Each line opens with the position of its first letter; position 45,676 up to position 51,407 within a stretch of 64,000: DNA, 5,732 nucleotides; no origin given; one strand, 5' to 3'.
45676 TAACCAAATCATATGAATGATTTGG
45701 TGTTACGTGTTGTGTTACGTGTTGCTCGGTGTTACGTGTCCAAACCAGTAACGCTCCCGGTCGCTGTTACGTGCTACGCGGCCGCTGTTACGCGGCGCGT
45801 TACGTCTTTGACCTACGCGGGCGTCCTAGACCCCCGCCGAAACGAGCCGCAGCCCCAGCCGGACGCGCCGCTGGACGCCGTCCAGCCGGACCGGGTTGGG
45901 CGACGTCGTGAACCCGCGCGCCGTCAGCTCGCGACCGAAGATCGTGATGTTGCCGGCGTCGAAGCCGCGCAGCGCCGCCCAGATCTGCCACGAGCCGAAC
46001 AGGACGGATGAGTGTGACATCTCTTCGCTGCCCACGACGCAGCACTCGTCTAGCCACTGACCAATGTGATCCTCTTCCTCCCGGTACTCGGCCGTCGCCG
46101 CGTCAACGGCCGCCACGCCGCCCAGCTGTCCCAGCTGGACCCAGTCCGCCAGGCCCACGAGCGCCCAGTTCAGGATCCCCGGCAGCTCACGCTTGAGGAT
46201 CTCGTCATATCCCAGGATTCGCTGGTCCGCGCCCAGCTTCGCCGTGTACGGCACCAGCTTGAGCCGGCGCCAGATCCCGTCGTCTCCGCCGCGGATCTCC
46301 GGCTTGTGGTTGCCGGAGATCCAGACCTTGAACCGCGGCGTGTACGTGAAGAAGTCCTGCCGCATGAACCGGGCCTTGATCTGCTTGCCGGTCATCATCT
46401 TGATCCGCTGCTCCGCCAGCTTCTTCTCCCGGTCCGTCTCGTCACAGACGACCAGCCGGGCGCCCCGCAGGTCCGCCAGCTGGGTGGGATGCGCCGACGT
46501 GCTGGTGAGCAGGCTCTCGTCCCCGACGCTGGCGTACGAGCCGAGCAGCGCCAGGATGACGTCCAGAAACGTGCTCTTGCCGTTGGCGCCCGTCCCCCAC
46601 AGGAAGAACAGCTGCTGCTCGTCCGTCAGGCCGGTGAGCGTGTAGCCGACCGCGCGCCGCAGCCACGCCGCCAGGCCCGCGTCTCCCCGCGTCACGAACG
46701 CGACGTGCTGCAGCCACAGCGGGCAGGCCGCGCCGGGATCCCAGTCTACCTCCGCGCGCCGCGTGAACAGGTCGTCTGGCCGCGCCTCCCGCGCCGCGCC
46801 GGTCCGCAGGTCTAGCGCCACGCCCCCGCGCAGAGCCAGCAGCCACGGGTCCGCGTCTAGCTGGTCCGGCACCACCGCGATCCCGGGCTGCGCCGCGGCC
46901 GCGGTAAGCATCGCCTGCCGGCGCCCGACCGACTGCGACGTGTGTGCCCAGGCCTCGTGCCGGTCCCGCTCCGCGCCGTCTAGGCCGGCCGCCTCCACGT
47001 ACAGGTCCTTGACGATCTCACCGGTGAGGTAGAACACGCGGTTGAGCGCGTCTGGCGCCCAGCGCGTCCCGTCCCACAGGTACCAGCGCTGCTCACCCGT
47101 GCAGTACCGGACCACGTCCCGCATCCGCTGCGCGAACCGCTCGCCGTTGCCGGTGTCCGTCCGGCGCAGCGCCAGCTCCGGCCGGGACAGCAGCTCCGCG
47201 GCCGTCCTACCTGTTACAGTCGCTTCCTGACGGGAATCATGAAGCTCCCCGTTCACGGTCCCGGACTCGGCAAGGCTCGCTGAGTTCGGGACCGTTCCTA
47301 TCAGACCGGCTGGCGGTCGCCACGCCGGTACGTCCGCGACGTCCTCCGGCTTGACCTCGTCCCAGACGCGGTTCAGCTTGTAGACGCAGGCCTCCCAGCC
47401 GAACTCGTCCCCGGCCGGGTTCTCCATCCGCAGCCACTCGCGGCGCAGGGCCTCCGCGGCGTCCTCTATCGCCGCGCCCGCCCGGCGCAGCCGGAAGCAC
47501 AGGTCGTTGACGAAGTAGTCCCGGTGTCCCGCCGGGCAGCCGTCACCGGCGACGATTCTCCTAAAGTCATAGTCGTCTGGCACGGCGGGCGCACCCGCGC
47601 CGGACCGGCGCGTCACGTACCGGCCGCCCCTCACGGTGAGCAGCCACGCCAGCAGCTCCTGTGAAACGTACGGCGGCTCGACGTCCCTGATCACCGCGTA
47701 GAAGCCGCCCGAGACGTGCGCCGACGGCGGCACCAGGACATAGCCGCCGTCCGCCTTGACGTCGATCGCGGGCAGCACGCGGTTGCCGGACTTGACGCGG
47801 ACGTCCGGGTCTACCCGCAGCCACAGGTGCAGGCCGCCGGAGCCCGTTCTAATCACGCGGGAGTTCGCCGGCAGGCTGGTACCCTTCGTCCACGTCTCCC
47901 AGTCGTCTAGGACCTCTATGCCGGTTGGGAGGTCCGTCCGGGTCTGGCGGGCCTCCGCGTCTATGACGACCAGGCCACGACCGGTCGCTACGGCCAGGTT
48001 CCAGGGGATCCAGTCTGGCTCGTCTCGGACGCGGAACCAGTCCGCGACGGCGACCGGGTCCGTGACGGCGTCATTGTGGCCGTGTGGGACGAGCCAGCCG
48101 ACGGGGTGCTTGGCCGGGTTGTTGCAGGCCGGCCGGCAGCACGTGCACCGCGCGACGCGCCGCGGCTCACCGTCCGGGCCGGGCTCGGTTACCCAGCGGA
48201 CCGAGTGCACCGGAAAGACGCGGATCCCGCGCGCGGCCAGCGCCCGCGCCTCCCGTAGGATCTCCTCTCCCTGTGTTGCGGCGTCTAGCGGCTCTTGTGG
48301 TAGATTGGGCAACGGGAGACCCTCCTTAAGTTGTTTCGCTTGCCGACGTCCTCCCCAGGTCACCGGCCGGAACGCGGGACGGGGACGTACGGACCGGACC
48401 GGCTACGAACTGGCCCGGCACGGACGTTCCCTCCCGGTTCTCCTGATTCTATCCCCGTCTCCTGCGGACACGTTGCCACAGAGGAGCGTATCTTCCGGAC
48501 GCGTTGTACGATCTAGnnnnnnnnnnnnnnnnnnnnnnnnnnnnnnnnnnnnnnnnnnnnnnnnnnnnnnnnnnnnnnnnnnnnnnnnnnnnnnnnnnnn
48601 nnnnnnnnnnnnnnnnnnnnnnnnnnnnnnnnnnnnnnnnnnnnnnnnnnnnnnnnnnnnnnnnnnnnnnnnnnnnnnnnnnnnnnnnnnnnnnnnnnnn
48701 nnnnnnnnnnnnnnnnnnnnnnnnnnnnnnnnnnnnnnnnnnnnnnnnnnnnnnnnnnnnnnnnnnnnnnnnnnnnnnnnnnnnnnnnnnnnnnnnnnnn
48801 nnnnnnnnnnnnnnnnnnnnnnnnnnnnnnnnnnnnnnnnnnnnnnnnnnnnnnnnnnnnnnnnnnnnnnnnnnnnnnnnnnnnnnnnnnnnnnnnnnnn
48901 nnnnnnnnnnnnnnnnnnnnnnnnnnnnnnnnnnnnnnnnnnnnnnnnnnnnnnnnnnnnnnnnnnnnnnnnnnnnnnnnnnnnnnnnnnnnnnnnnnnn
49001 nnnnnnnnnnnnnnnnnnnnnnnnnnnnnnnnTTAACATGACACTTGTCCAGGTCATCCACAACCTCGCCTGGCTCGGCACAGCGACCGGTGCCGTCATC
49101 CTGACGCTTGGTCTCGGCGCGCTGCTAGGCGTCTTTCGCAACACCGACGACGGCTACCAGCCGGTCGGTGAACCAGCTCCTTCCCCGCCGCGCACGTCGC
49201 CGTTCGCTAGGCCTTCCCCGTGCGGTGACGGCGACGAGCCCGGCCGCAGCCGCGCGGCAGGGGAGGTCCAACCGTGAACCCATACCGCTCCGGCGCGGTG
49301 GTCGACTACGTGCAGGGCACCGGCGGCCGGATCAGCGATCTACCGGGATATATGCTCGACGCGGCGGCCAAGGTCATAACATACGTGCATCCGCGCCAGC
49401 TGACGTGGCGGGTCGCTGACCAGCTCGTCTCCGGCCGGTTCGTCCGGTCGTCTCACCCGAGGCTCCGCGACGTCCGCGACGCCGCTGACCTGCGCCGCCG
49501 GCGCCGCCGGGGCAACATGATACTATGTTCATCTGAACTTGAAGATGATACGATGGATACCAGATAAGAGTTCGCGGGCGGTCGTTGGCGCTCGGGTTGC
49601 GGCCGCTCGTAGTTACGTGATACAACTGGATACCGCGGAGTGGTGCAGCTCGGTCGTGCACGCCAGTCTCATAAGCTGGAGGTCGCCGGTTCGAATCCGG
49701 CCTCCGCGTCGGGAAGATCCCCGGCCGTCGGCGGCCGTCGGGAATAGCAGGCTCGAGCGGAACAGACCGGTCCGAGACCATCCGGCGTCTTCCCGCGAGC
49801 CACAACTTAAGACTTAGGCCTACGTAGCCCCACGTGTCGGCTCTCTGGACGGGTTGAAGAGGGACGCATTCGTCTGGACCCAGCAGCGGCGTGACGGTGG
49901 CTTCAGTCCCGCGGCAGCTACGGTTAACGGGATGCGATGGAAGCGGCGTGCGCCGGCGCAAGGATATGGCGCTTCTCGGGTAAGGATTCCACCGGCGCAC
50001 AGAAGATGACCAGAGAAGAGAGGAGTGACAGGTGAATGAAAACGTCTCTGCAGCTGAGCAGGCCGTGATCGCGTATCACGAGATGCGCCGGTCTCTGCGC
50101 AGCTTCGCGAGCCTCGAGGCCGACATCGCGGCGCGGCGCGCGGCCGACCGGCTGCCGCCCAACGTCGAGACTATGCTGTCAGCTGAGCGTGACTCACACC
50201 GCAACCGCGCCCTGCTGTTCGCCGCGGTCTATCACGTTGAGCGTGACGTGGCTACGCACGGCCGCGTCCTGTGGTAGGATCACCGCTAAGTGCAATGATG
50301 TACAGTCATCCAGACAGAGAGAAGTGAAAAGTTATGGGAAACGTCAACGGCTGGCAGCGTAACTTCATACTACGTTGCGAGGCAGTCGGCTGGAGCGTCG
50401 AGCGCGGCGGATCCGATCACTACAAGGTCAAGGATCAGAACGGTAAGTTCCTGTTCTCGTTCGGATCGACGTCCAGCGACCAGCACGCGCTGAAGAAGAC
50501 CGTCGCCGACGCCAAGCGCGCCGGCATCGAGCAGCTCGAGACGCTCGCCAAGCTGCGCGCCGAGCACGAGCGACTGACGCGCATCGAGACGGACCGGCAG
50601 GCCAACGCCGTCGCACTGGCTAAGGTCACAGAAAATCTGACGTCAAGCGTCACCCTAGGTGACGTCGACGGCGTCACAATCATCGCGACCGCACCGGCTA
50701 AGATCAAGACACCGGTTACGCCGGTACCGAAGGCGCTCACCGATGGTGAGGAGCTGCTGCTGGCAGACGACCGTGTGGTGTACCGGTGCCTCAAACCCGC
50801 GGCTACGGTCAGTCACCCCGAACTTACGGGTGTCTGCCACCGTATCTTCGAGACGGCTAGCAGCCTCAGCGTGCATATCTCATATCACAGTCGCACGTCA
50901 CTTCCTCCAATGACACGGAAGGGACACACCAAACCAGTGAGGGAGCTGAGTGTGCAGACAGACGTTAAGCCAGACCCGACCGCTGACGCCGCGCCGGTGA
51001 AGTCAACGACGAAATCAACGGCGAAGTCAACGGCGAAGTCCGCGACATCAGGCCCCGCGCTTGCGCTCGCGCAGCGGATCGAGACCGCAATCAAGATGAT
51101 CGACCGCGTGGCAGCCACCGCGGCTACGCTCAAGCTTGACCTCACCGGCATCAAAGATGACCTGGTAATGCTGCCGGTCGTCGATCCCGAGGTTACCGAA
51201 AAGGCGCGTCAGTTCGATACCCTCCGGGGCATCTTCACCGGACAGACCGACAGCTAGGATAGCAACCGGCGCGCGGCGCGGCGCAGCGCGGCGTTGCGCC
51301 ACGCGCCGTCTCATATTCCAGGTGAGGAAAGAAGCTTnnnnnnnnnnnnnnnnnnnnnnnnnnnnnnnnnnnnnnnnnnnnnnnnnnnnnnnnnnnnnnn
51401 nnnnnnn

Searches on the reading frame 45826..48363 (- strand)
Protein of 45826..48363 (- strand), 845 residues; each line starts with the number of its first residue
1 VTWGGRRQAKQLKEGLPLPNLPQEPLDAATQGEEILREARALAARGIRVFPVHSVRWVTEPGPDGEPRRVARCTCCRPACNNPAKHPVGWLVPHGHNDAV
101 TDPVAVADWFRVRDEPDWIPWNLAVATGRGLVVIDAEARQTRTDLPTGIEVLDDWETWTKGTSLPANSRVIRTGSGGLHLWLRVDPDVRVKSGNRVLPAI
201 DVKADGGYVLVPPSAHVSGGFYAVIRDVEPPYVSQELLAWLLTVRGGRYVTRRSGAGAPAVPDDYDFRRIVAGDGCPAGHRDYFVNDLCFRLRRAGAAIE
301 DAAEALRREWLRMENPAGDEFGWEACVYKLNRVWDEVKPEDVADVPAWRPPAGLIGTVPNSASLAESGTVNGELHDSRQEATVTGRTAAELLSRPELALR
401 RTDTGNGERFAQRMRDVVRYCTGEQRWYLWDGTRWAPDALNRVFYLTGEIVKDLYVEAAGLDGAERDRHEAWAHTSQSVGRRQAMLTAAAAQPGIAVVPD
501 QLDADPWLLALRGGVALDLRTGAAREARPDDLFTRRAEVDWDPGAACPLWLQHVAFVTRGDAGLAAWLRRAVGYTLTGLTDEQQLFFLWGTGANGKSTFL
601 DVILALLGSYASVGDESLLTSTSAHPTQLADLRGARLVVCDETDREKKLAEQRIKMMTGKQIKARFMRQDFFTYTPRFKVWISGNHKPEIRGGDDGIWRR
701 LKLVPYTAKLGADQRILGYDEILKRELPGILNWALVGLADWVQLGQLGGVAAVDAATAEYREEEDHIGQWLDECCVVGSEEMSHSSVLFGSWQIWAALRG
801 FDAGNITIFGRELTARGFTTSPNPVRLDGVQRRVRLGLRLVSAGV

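Call 37: search_protein_families(library=pfam, proteins=[window:45826-48363:-], max_evalue=0.001)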
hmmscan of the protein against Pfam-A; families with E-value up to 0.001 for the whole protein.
window:45826-48363:- (845 aa): 3 families
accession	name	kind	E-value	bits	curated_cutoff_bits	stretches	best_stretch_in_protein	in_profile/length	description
PF08706.16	D5_N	-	4.5e-26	92.3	22.4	1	408-556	2-142/145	D5 N terminal like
PF09250.16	Prim-Pol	-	1.6e-24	87.6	22.8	1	39-230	1-151/158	Bifunctional DNA primase/polymerase, N-terminal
PF19263.5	DUF5906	-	2.1e-14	54.6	27.6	1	588-700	1-114/114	Family of unknown function (DUF5906)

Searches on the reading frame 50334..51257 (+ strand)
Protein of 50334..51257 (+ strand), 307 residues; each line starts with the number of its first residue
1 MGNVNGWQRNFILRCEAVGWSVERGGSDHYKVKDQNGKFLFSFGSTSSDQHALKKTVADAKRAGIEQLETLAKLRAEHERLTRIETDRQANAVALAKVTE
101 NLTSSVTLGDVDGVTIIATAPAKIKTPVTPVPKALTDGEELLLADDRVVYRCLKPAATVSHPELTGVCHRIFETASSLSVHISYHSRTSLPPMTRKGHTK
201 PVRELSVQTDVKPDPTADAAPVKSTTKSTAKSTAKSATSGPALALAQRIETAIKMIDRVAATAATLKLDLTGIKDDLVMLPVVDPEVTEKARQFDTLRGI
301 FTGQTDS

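Call 36: search_protein_families(library=pfam, proteins=[window:50334-51257:+], max_evalue=0.001)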
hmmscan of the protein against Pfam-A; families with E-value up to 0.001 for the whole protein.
window:50334-51257:+ (307 aa): 0 families

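Call 80: search_protein_families(library=phrogs, proteins=[window:50334-51257:+], max_evalue=0.0001)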
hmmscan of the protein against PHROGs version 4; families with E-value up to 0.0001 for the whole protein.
window:50334-51257:+ (307 aa): 1 family
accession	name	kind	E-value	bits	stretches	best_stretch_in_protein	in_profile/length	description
phrog_2089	-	unknown function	6.9e-12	46.1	1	9-67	33-92/107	-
